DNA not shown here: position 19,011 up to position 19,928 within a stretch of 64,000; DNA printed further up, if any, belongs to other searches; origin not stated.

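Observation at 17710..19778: PHP + tandem HD phosphoesterase trio inserted into the universally conserved mnmG-rsmG junction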

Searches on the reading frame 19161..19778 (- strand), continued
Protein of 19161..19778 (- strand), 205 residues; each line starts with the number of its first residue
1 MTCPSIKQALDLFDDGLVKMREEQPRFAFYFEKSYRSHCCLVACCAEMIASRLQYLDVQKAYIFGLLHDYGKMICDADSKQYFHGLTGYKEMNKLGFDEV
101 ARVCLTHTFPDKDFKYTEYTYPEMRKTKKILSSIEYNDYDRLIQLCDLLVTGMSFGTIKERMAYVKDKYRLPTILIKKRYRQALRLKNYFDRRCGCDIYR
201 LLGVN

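Call 27: fold_search(model_id=the predicted structure, library=pdb)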
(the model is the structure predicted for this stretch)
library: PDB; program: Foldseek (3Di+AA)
matches with E <= 10: 291; with E <= 0.001: 0
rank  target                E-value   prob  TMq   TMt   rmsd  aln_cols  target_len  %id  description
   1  4s1c_D                2.2e-02  1.00  0.43  0.42   9.4       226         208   15  Crystal Structure of L. monocytogenes phosphodiesterase PgpH HD domain (released 2015-02-11)
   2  4s1b_A                2.8e-02  1.00  0.42  0.41  10.1       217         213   15  Crystal Structure of L. monocytogenes phosphodiesterase PgpH HD domain in complex with Cyclic-di-AMP (released 2015-02-11)
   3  4s1c_A                2.9e-02  1.00  0.43  0.42   9.5       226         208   15  Crystal Structure of L. monocytogenes phosphodiesterase PgpH HD domain (released 2015-02-11)
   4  3hc1                  3.5e-02  1.00  0.42  0.31   5.7       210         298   14  Crystal structure of HDOD domain protein with unknown function (NP_953345.1) from GEOBACTER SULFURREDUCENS at 1.90 A res (released 2009-06-02)
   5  3p3q_B                6.2e-02  0.97  0.35  0.29  10.8       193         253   16  Crystal Structure of MmoQ Response regulator from Methylococcus capsulatus str. Bath at the resolution 2.4A, Northeast (released 2010-11-10)
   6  7eiv_C                7.8e-02  0.77  0.34  0.15  15.2       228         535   16  heterotetrameric glycyl-tRNA synthetase from Escherichia coli (released 2021-08-11)
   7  9qzk_A                1.2e-01  0.97  0.38  0.18  11.6       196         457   12  SadB of Pseudomonas aeruginosa (released 2025-05-28)
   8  3wfo_C                1.2e-01  0.97  0.42  0.23   7.6       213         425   16  tRNA processing enzyme (apo form 1) (released 2014-01-01)
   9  9rc0                  2.0e-01  0.98  0.45  0.33   6.0       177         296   12  DvhD, PAS/HD-GYP domains (released 2026-03-04)
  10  3tmb_B                2.1e-01  0.97  0.44  0.30  10.5       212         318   14  Bd1817, a HDG"Y"P protein from Bdellovibrio bacteriovorus (released 2011-10-19)
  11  2ogi_B                2.2e-01  0.91  0.41  0.43   7.8       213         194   17  Crystal structure of a putative metal dependent phosphohydrolase (sag1661) from streptococcus agalactiae serogroup v a (released 2007-01-16)
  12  6yvc_A                2.3e-01  0.84  0.38  0.44   7.9       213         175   14  Crystal structure of the small alarmone hydrolase (SAH) of Pseudomonas aeruginosa (released 2021-05-12)
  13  3wfs_C                2.4e-01  0.89  0.40  0.22   7.6       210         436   15  tRNA processing enzyme complex 3 (released 2014-01-01)
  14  6yvc_C                2.6e-01  0.82  0.39  0.43   8.0       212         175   13  Crystal structure of the small alarmone hydrolase (SAH) of Pseudomonas aeruginosa (released 2021-05-12)
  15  2cqz_A                3.5e-01  0.66  0.32  0.37   9.9       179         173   13  Crystal Structure of PH0347 protein from Pyrococcus horikoshii OT3 (released 2006-08-15)
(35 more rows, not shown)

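Call 28: search_protein_families(library=ncbifam, proteins=[L008:7223-7792:+, L008:7835-9286:+, L013:10677-12101:+, L023:6510-7937:+], max_evalue=0.001)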
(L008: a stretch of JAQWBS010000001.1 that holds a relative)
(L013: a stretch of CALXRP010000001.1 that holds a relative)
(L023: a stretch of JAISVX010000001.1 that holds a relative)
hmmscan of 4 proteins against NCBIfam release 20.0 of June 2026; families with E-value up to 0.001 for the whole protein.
L008:7223-7792:+ (189 aa): 0 families

L008:7835-9286:+ (483 aa): 4 families
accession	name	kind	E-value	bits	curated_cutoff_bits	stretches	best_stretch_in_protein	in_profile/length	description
NF006873.0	PRK09369.1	subfamily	5.2e-86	288.9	297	1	21-469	3-417/419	UDP-N-acetylglucosamine 1-carboxyvinyltransferase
TIGR01072.1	murA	equivalog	5.4e-84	282.4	392.7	1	21-467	3-415/416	UDP-N-acetylglucosamine 1-carboxyvinyltransferase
NF009470.0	PRK12830.1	equivalog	6.3e-81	272.2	552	1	21-470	3-416/417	UDP-N-acetylglucosamine 1-carboxyvinyltransferase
TIGR01356.1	aroA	equivalog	1.4e-07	30.7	287.25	0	32-90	1-58/415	3-phosphoshikimate 1-carboxyvinyltransferase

L013:10677-12101:+ (474 aa): 4 families
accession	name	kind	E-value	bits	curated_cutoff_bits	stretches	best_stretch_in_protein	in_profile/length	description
NF006873.0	PRK09369.1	subfamily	3.4e-84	282.9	297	1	10-460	2-417/419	UDP-N-acetylglucosamine 1-carboxyvinyltransferase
TIGR01072.1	murA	equivalog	3.1e-80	270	392.7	1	10-458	2-415/416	UDP-N-acetylglucosamine 1-carboxyvinyltransferase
NF009470.0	PRK12830.1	equivalog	2.9e-76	256.8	552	1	10-460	2-415/417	UDP-N-acetylglucosamine 1-carboxyvinyltransferase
TIGR01356.1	aroA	equivalog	2.6e-05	23.2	287.25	0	204-287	172-254/415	3-phosphoshikimate 1-carboxyvinyltransferase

L023:6510-7937:+ (475 aa): 4 families
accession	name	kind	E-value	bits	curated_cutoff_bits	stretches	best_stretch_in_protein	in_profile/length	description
NF006873.0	PRK09369.1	subfamily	5.5e-79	265.8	297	1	10-457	2-415/419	UDP-N-acetylglucosamine 1-carboxyvinyltransferase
TIGR01072.1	murA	equivalog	9.2e-76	255.3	392.7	1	10-456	2-414/416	UDP-N-acetylglucosamine 1-carboxyvinyltransferase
NF009470.0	PRK12830.1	equivalog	2.4e-71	240.7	552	1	10-458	2-414/417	UDP-N-acetylglucosamine 1-carboxyvinyltransferase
TIGR01356.1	aroA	equivalog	2.7e-06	26.5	287.25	0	12-80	207-278/415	3-phosphoshikimate 1-carboxyvinyltransferase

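Call 30: search_protein_families(library=padloc, proteins=[window:19161-19778:-, L008:7223-7792:+, L008:7835-9286:+], max_evalue=0.01)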
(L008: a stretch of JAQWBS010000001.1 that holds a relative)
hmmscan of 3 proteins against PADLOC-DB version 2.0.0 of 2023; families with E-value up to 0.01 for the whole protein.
window:19161-19778:- (205 aa): 3 families
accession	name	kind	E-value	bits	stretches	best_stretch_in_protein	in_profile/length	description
PDLC00940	Cas3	-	0.0022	16.2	1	37-73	3-45/178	CRISPR-associated endonuclease Cas3-HD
PDLC01254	Cas3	-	0.0023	16.1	1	34-73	8-45/164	CAS-I; effector_G3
PDLC01765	Cas3c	-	0.0045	13.9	0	33-76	21-61/612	-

L008:7223-7792:+ (189 aa): 0 families

L008:7835-9286:+ (483 aa): 0 families

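Call 39: search_protein_families(library=pfam, proteins=[L025:7944-9134:+, L025:9338-9982:+, L025:9986-10627:+, L025:11473-12399:-, L054:9650-10612:+, L054:8251-9480:-, L054:10585-11313:-, L054:11320-11925:+, L025:6635-7540:-], max_evalue=0.001)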
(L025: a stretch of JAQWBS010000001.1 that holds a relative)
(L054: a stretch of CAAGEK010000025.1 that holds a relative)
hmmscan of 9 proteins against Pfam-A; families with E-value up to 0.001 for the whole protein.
L025:7944-9134:+ (396 aa): 4 families
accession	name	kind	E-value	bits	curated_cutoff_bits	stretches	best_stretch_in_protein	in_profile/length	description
PF00009.33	GTP_EFTU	-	3.8e-63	212.9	26.5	1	10-204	1-188/188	Elongation factor Tu GTP binding domain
PF03143.23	GTP_EFTU_D3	-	4.9e-38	130.1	27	1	300-394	1-105/106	Elongation factor Tu C-terminal domain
PF03144.31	GTP_EFTU_D2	-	1.5e-19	70.6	30.3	1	227-296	1-73/73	Elongation factor Tu domain 2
PF01926.29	MMR_HSR1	-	0.00048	20.7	21.9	0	15-133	2-110/113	50S ribosome-binding GTPase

L025:9338-9982:+ (214 aa): 1 family
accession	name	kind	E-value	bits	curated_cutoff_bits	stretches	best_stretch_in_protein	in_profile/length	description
PF00293.34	NUDIX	-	5.5e-11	43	21.1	1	33-156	3-119/134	NUDIX domain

L025:9986-10627:+ (213 aa): 2 families
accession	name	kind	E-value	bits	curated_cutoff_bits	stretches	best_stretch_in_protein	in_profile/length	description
PF01966.28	HD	-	7.1e-10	39.6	22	1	36-151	2-114/116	HD domain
PF08668.18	HDOD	-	1.2e-06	28.6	22.9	1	28-74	88-134/196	HDOD domain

L025:11473-12399:- (308 aa): 3 families
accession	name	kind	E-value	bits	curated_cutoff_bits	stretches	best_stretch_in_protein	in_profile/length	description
PF04233.19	Phage_Mu_F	-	1.8e-13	51.6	29.6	1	89-141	56-110/112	Phage Mu protein F like protein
PF03734.19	YkuD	-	1.3e-08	36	23.4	1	170-288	14-136/146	L,D-transpeptidase catalytic domain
PF10908.13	Tlde1_dom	-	0.00014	22.7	30.1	1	183-286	4-102/120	Tlde1 domain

L054:9650-10612:+ (320 aa): 2 families
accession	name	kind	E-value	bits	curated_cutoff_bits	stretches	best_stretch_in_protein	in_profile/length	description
PF01966.28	HD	-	3.3e-09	37.5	22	1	149-262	3-113/116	HD domain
PF08668.18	HDOD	-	6.1e-08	32.8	22.9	1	134-184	81-132/196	HDOD domain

L054:8251-9480:- (409 aa): 5 families
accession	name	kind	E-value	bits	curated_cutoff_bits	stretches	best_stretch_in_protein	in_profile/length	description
PF00696.33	AA_kinase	-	2.5e-54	184.9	24.9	1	3-230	2-234/234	Amino acid kinase family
PF22468.2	ACT_9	-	3.1e-38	129.8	27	2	344-402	1-61/61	ACT domain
PF13840.12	ACT_7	-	9.3e-22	77.1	27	1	337-399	2-64/65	ACT domain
PF01842.31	ACT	-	1.4e-21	76.4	27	2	267-325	4-63/66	ACT domain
PF22629.2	ACT_AHAS_ss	-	0.00048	20.7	27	0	270-321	5-57/67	AHAS small subunit-like ACT domain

L054:10585-11313:- (242 aa): 2 families
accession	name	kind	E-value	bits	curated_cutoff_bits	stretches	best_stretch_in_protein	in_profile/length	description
PF18912.6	DZR_2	-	6.7e-15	55.1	27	1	5-63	1-56/56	Double zinc ribbon domain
PF00156.33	Pribosyltran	-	3.8e-06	26.7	26.3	1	186-230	81-125/158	Phosphoribosyl transferase domain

L054:11320-11925:+ (201 aa): 0 families

L025:6635-7540:- (301 aa): 5 families
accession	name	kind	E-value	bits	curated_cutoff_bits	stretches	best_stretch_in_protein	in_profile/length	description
PF22645.1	GKRP_SIS_N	-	9.6e-15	54.8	27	1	48-150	3-109/113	Glucokinase regulatory protein N-terminal SIS domain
PF13580.11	SIS_2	-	1.2e-11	45.3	27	1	39-165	13-138/138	SIS domain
PF20741.3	GKRP-like_C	-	1.3e-08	35.7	27.7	1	220-256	1-37/100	C-terminal lid domain of glucokinase regulatory protein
PF01380.27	SIS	-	3e-07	30.8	25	1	129-207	52-128/131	SIS domain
PF22198.1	GKRP_SIS_2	-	1.7e-06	28.4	27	1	43-104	3-64/191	Glucokinase regulatory protein, second SIS domain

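Call 51: search_protein_representatives(alignment_id=A1)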
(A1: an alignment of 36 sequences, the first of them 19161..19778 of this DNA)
Query: 36 sequences, 205 profile positions. Proteins with E-value up to 0.001 (for the whole library): 2352; up to 1e-10: 843; up to 1e-30: 269. The best 150 are listed.
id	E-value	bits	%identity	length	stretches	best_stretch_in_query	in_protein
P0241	1.1e-148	508.3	-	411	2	2-202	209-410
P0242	2.6e-121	418.9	-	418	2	2-203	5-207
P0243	1.5e-78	279.3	-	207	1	2-203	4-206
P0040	2.8e-76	271.9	-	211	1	2-203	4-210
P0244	2.2e-75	268.9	-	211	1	3-204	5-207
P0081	2.3e-73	262.4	-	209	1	2-203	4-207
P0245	4.6e-73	261.3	-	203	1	1-202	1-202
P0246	7.0e-71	254.2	-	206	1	2-203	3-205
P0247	1.5e-70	253.2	-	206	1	1-202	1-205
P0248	2.9e-68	245.7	-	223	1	2-204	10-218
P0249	2.8e-67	242.5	-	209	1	2-203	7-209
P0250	3.0e-66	239.1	-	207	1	1-202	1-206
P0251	5.0e-64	231.8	-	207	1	1-204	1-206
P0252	7.4e-64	231.3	-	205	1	1-202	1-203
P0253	8.2e-64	231.1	-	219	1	2-203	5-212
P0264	1.2e-56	207.7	-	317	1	3-202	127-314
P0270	5.9e-55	202.2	-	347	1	4-198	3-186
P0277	1.3e-53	197.8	-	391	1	2-201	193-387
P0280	3.1e-53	196.6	-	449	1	2-202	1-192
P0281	5.0e-53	195.9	-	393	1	2-202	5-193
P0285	2.8e-52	193.5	-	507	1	3-198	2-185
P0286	4.6e-52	192.8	-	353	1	14-203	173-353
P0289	1.0e-51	191.6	-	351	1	2-200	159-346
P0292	5.0e-51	189.4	-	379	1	4-194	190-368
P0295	8.2e-51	188.7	-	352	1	3-202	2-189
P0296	1.0e-50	188.4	-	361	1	11-193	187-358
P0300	1.1e-49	185.0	-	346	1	3-198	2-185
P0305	3.9e-49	183.2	-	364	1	3-201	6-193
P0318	1.4e-47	178.2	-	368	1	3-202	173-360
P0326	1.0e-46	175.3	-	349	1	5-200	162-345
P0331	6.0e-46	172.8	-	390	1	22-200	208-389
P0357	1.5e-42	161.7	-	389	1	39-202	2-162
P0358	2.1e-42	161.3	-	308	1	3-201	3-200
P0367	1.9e-41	158.1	-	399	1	24-200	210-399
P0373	7.2e-41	156.2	-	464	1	3-201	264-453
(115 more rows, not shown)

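Call 52: search_protein_families(library=pfam, proteins=[P0277, P0286, P0289, P0292, P0296, P0318, P0326, P0331, P0367, P0373], max_evalue=0.001)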
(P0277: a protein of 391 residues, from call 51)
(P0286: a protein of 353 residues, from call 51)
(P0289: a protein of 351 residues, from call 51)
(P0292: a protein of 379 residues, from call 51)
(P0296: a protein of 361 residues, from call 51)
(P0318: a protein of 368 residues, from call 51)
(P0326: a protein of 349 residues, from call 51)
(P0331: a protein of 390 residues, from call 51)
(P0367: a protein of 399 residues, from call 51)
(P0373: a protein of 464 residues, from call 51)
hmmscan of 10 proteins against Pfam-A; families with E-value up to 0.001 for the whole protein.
P0277 (391 aa): 2 families
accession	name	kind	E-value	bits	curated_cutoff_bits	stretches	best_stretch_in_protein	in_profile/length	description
PF01966.28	HD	-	1.1e-09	39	22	1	222-336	2-113/116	HD domain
PF08668.18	HDOD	-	5.8e-06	26.4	22.9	1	212-258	87-132/196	HDOD domain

P0286 (353 aa): 3 families
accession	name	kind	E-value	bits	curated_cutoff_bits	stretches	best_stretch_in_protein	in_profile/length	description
PF13472.12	Lipase_GDSL_2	-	1e-11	46.1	32.9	1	17-147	32-178/178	GDSL-like Lipase/Acylhydrolase family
PF08668.18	HDOD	-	7e-07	29.4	22.9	1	184-232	96-145/196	HDOD domain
PF01966.28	HD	-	1.4e-05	25.8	22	1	184-284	2-99/116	HD domain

P0289 (351 aa): 5 families
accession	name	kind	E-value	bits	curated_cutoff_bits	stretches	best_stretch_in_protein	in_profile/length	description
PF00583.31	Acetyltransf_1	-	3.3e-13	50.4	20.7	1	42-146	23-116/116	Acetyltransferase (GNAT) family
PF13508.13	Acetyltransf_7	-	2.7e-09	37.7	27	1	55-147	2-83/84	Acetyltransferase (GNAT) domain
PF01966.28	HD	-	1.3e-08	35.6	22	1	183-296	3-113/116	HD domain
PF13673.13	Acetyltransf_10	-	6.2e-07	29.9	23.6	1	49-149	24-110/128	Acetyltransferase (GNAT) domain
PF08668.18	HDOD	-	7.8e-07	29.2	22.9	1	181-222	95-136/196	HDOD domain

P0292 (379 aa): 3 families
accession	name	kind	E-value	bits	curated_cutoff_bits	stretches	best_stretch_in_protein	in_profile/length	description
PF01966.28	HD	-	1.9e-08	35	22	1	212-325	3-114/116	HD domain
PF06941.18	NT5C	-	4.8e-08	33.5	24.8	1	3-182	4-174/180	5' nucleotidase, deoxy (Pyrimidine), cytosolic type C protein (NT5C)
PF08668.18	HDOD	-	6.2e-07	29.5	22.9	1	212-255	97-141/196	HDOD domain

P0296 (361 aa): 3 families
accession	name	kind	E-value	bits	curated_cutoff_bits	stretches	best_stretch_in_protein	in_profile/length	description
PF00293.34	NUDIX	-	2.1e-12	47.6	21.1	1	27-145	4-118/134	NUDIX domain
PF01966.28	HD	-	6.1e-10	39.9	22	1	201-315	2-113/116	HD domain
PF08668.18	HDOD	-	1.5e-07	31.5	22.9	1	199-237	94-132/196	HDOD domain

P0318 (368 aa): 4 families
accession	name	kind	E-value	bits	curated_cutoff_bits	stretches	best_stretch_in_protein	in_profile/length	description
PF13302.13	Acetyltransf_3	-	2.2e-10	41.8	25.4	1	37-151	33-137/138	Acetyltransferase (GNAT) domain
PF01966.28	HD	-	6e-09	36.6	22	1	196-309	3-114/116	HD domain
PF00583.31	Acetyltransf_1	-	2.2e-08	34.8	20.7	1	63-148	31-113/116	Acetyltransferase (GNAT) family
PF08668.18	HDOD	-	0.00048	20.1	22.9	1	196-230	97-132/196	HDOD domain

P0326 (349 aa): 3 families
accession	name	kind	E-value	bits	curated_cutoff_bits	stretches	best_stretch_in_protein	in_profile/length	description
PF00293.34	NUDIX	-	1.2e-11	45.2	21.1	1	17-131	4-116/134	NUDIX domain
PF01966.28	HD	-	1e-07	32.6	22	1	183-296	3-114/116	HD domain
PF08668.18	HDOD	-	7.8e-07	29.2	22.9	1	151-232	68-147/196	HDOD domain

P0331 (390 aa): 3 families
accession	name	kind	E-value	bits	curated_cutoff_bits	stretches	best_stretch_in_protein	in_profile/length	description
PF01966.28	HD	-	9e-11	42.5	22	1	220-338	3-112/116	HD domain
PF00293.34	NUDIX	-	1.6e-10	41.5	21.1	1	46-170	10-125/134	NUDIX domain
PF08668.18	HDOD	-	5.8e-05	23.1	22.9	1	220-262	97-133/196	HDOD domain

P0367 (399 aa): 2 families
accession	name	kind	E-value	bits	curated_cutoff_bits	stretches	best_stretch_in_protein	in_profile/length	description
PF00293.34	NUDIX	-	6.8e-11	42.8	21.1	1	44-136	10-102/134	NUDIX domain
PF01966.28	HD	-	2.5e-07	31.4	22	1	220-323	3-93/116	HD domain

P0373 (464 aa): 3 families
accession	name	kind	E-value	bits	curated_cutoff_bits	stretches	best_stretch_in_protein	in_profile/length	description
PF04250.19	DUF429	-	1.8e-50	172.1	23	1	5-222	1-211/214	Protein of unknown function (DUF429)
PF01966.28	HD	-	5.7e-11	43.2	22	1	286-398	2-111/116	HD domain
PF08668.18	HDOD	-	3.8e-06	27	22.9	1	286-322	96-132/196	HDOD domain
